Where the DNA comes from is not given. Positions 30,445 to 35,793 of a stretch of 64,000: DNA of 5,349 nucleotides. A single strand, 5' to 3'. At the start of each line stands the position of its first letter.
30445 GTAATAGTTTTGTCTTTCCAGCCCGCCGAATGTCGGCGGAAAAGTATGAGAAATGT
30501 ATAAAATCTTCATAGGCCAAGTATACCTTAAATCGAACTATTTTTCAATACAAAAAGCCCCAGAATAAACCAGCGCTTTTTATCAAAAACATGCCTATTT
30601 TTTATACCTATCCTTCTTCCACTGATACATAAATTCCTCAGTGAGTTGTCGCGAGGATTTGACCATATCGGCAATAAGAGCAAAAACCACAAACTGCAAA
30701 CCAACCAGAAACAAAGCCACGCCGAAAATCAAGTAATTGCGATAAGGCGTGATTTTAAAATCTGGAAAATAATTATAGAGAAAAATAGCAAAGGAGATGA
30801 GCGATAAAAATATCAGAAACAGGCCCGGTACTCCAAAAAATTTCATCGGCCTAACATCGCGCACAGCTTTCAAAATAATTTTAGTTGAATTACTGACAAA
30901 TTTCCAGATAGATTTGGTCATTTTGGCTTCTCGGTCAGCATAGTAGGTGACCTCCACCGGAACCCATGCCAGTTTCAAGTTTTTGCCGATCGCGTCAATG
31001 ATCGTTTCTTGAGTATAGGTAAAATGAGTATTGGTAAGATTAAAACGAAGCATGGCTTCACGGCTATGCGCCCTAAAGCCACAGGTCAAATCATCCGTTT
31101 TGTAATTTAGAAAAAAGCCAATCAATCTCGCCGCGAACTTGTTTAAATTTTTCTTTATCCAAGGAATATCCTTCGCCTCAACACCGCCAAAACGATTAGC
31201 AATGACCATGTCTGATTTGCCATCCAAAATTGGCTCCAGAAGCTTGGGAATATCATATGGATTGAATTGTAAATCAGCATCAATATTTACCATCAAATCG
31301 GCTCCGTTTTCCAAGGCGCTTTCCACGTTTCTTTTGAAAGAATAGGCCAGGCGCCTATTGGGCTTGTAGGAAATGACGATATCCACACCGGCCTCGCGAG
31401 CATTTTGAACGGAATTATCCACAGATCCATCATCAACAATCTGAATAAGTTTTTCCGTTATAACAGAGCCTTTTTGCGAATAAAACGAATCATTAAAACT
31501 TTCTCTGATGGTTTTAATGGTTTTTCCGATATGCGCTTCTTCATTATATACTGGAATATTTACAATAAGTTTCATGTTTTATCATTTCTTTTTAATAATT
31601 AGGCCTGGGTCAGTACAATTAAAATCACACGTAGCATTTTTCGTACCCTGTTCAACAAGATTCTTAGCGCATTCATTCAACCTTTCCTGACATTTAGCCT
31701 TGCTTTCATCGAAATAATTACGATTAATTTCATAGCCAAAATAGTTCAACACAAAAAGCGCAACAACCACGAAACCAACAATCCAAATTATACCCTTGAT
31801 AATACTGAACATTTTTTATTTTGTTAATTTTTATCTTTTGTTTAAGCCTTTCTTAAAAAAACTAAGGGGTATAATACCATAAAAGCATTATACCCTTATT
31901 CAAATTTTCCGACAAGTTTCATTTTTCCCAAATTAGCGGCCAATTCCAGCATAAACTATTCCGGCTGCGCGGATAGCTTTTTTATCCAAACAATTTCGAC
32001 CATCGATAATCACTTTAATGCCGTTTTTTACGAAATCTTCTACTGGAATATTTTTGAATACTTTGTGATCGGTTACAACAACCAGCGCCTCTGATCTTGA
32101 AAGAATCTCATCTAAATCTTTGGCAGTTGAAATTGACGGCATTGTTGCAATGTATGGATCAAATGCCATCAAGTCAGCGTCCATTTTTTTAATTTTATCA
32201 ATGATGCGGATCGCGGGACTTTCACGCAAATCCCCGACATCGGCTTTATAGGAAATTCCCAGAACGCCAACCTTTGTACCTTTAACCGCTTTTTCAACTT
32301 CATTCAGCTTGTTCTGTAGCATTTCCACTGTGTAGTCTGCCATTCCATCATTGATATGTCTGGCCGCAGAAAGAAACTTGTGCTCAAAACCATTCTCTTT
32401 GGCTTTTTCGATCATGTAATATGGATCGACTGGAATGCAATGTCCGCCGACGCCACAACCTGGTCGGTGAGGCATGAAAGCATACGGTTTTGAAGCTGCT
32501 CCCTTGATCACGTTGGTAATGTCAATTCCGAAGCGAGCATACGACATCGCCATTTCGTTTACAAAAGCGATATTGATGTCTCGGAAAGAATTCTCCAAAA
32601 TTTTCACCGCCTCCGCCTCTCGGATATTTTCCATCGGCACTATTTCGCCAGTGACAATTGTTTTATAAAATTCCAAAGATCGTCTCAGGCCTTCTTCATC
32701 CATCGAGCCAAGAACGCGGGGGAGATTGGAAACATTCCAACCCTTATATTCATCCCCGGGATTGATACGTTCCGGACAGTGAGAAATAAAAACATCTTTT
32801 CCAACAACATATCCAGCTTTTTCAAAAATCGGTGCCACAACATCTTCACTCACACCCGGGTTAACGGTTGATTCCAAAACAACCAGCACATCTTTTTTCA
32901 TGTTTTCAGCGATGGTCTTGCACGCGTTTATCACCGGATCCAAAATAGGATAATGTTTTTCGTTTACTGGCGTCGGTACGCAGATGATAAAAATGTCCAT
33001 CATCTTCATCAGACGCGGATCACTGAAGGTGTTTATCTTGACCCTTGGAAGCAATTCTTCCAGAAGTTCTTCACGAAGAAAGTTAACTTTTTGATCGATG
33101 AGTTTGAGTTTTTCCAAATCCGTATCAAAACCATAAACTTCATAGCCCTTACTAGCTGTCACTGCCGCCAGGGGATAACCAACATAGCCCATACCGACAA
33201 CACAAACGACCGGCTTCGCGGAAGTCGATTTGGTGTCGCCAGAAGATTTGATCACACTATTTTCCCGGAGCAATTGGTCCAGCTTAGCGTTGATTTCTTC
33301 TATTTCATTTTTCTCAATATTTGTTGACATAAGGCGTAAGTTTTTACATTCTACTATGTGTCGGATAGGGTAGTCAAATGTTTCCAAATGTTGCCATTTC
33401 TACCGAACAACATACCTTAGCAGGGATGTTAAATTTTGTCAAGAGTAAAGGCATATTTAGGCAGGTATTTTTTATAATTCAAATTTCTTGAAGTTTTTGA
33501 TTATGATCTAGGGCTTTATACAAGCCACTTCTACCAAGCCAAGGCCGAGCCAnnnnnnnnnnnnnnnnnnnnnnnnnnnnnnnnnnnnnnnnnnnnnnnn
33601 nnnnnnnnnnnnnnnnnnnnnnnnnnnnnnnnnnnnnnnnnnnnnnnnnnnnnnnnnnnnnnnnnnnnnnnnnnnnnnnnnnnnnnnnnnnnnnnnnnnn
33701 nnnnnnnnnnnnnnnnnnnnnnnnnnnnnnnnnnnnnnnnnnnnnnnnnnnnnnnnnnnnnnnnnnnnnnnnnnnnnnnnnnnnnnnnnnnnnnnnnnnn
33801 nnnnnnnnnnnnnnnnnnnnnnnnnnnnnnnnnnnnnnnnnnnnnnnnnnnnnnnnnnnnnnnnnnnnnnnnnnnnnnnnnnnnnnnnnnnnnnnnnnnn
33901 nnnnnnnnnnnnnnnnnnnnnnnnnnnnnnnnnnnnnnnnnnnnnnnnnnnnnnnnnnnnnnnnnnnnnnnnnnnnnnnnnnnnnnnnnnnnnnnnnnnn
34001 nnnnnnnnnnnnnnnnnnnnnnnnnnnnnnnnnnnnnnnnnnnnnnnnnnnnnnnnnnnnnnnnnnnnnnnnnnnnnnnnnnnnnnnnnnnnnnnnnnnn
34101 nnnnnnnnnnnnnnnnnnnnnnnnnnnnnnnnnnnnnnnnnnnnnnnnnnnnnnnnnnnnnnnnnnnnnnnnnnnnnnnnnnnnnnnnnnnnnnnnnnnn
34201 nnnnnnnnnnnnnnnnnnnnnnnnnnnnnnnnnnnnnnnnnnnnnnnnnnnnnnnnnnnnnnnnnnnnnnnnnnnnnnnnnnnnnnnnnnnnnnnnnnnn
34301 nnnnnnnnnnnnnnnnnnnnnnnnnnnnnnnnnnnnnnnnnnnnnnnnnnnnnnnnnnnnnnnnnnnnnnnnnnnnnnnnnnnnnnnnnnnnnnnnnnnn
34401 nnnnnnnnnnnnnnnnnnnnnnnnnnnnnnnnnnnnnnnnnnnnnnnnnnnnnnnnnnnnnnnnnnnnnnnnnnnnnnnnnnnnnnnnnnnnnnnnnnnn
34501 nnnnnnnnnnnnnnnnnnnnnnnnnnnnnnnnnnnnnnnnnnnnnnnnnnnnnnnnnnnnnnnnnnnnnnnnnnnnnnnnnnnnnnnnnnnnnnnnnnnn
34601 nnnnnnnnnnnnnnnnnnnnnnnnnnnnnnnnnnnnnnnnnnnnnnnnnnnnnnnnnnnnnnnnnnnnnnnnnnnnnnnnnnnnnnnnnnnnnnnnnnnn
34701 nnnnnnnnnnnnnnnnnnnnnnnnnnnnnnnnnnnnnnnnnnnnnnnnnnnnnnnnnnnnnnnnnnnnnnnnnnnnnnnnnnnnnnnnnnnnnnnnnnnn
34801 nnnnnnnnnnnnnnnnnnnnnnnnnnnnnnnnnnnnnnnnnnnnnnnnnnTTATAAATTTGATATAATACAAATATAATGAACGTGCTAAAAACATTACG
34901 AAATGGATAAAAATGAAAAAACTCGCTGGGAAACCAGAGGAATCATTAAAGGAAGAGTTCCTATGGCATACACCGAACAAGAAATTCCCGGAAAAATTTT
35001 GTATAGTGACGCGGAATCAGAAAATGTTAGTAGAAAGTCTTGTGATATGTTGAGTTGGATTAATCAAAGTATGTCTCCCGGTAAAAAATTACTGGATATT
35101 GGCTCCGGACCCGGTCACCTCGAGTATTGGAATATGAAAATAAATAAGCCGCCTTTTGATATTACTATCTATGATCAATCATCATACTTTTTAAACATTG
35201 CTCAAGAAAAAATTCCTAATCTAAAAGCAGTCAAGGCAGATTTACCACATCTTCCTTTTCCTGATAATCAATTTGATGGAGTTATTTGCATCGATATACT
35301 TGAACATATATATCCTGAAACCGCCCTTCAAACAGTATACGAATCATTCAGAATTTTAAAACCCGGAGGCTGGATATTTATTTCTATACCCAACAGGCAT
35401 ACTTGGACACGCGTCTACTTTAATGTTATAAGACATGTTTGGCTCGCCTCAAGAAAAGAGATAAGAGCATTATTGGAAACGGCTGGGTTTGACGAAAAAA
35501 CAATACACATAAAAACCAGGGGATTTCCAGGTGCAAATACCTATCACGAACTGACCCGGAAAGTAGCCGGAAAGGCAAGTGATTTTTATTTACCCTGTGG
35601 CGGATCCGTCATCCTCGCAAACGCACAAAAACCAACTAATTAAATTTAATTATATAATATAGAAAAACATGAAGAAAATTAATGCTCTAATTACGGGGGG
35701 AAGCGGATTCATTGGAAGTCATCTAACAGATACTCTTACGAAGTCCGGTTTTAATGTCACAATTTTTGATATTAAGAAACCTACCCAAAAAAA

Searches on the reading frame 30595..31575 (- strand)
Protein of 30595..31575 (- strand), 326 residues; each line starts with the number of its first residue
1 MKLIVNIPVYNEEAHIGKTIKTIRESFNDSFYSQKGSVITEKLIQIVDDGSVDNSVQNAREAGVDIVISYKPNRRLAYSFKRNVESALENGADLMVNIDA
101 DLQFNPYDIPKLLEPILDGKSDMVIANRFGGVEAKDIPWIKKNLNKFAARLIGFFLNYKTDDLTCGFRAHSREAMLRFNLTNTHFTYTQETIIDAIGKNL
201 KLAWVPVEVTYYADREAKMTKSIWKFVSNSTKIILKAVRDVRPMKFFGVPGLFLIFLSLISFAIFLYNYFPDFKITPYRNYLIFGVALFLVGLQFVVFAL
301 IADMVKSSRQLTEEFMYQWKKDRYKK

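Call 9: search_protein_families(library=pfam, proteins=[window:30595-31575:-], max_evalue=0.001)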
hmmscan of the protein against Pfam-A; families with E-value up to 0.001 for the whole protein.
window:30595-31575:- (326 aa): 1 family
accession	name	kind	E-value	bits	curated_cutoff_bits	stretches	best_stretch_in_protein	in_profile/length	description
PF00535.33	Glycos_transf_2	-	8.1e-17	62.1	23.3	1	6-174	3-163/168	Glycosyl transferase family 2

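Call 39: search_protein_families(library=ncbifam, proteins=[window:30595-31575:-], max_evalue=0.00001)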
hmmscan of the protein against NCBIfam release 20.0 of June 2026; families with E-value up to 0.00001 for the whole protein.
window:30595-31575:- (326 aa): 6 families
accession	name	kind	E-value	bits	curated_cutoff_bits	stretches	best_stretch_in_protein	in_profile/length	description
TIGR04182.1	glyco_TIGR04182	equivalog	9.7e-29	100.7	325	1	4-309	3-286/293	S-layer glycoprotein N-glycosyltransferase AglJ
NF058614.1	PPMAGASynPpgS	equivalog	2.4e-17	63.1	370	1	5-217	4-204/226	polyprenyl-phospho-N-acetylgalactosaminyl synthase PpgS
NF007986.1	PRK10714.1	equivalog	2.1e-11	43.4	529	1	2-305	7-293/316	undecaprenyl-phosphate 4-deoxy-4-formamido-L-arabinose transferase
NF047588.1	GlcsyltransPgfSStrep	equivalog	1.5e-10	40.8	500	1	1-303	1-285/308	glycosyltransferase PgfS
NF041391.1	DPhHxTase_Halo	equivalog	1.6e-08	33.8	375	1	10-208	4-182/213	dolichyl-phosphate hexose transferase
NF010496.0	PRK13915.1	equivalog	5.6e-07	28.9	262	1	4-119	34-145/307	glucosyl-3-phosphoglycerate synthase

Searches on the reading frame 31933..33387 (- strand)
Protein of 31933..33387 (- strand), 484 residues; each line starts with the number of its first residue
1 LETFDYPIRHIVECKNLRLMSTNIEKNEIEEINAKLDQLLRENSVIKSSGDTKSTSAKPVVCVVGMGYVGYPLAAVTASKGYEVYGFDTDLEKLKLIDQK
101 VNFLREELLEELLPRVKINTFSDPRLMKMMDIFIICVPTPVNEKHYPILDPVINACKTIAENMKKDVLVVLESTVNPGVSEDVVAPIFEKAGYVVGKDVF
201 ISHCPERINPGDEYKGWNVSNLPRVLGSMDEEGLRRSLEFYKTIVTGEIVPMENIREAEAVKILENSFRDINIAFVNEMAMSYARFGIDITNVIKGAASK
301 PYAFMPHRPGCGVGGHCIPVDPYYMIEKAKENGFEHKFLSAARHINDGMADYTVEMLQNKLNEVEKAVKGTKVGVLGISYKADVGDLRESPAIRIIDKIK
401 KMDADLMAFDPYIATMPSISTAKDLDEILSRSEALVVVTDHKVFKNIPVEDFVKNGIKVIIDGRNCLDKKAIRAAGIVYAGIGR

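Call 10: search_protein_families(library=pfam, proteins=[window:31933-33387:-], max_evalue=0.001)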
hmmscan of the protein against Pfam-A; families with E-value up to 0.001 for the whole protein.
window:31933-33387:- (484 aa): 7 families
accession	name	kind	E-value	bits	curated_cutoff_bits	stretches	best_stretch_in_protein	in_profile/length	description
PF03721.20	UDPG_MGDP_dh_N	-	6.2e-33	114.4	27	1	61-232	3-178/187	UDP-glucose/GDP-mannose dehydrogenase family, NAD binding domain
PF00984.24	UDPG_MGDP_dh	-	8.5e-31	106.4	25.4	1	256-347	1-93/94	UDP-glucose/GDP-mannose dehydrogenase family, central domain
PF03720.21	UDPG_MGDP_dh_C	-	2.4e-22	79.7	30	1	374-469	1-103/103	UDP-glucose/GDP-mannose dehydrogenase family, UDP binding domain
PF03446.21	NAD_binding_2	-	7.4e-07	29.7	21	1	61-187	2-107/161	NAD binding domain of 6-phosphogluconate dehydrogenase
PF02826.25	2-Hacid_dh_C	-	1.7e-06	28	25.1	0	37-117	15-93/178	D-isomer specific 2-hydroxyacid dehydrogenase, NAD binding domain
PF01210.29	NAD_Gly3P_dh_N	-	0.00049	20.5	23.1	0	61-155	2-95/158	NAD-dependent glycerol-3-phosphate dehydrogenase N-terminus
PF02737.24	3HCDH_N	-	0.00094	19.6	22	0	61-102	2-43/180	3-hydroxyacyl-CoA dehydrogenase, NAD binding domain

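Call 39: search_protein_families(library=ncbifam, proteins=[window:31933-33387:-], max_evalue=0.00001)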
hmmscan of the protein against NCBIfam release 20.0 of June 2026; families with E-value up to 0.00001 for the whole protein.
window:31933-33387:- (484 aa): 7 families
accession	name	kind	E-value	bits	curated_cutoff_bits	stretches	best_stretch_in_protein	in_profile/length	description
TIGR03026.1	NDP-sugDHase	subfamily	8.8e-116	387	189.8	1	61-465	3-413/413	nucleotide sugar dehydrogenase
NF040825.1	UDPMaNacDH_Arch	equivalog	1.8e-86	290.6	750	1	61-484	3-415/418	UDP-N-acetyl-D-mannosamine dehydrogenase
NF008286.0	PRK11064.1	equivalog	2.5e-73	247.1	459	1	60-454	5-409/420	UDP-N-acetyl-D-mannosamine dehydrogenase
NF011729.0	PRK15182.1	equivalog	3.5e-66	223.8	592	1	61-454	9-401/425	Vi polysaccharide biosynthesis UDP-N-acetylglucosamine C-6 dehydrogenase TviB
NF041297.1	UDPGDh_AglM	equivalog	6.8e-53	180.1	670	1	61-482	3-428/429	UDP-glucose 6-dehydrogenase AglM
NF047673.2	TeichurnBiosyTuaD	equivalog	1.8e-44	152.6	700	1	61-484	4-431/439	UDP-glucose 6-dehydrogenase TuaD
NF011631.0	PRK15057.1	equivalog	7.2e-09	35.2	757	1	62-415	4-341/388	UDP-glucose 6-dehydrogenase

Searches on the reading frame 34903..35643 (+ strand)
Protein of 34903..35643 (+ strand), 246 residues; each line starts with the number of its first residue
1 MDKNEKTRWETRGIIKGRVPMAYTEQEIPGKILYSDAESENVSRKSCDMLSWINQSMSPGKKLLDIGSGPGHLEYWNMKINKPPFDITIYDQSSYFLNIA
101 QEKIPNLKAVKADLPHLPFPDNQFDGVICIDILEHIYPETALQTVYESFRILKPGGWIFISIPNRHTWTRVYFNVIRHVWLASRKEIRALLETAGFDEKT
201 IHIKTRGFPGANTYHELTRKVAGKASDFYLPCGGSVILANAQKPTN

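Call 10: search_protein_families(library=pfam, proteins=[window:34903-35643:+], max_evalue=0.001)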
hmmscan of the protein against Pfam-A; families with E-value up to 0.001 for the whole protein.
window:34903-35643:+ (246 aa): 7 families
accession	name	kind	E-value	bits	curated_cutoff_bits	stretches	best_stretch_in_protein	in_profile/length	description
PF08241.18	Methyltransf_11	-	1.8e-16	61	21.2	1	64-160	1-95/95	Methyltransferase domain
PF13489.12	Methyltransf_23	-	3e-15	56.7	27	1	58-197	21-160/164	Methyltransferase domain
PF13649.12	Methyltransf_25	-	3.6e-15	56.9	27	1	64-156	2-97/97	Methyltransferase domain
PF08242.18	Methyltransf_12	-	3.9e-10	40.8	30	1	64-158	1-98/98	Methyltransferase domain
PF13847.12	Methyltransf_31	-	3e-09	37.2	27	1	59-166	3-115/145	Methyltransferase domain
PF01209.24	Ubie_methyltran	-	5.8e-07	29.5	20.1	1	57-235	45-225/233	ubiE/COQ5 methyltransferase family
PF02353.26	CMAS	-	0.00024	20.9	27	1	56-160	59-164/273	Mycolic acid cyclopropane synthetase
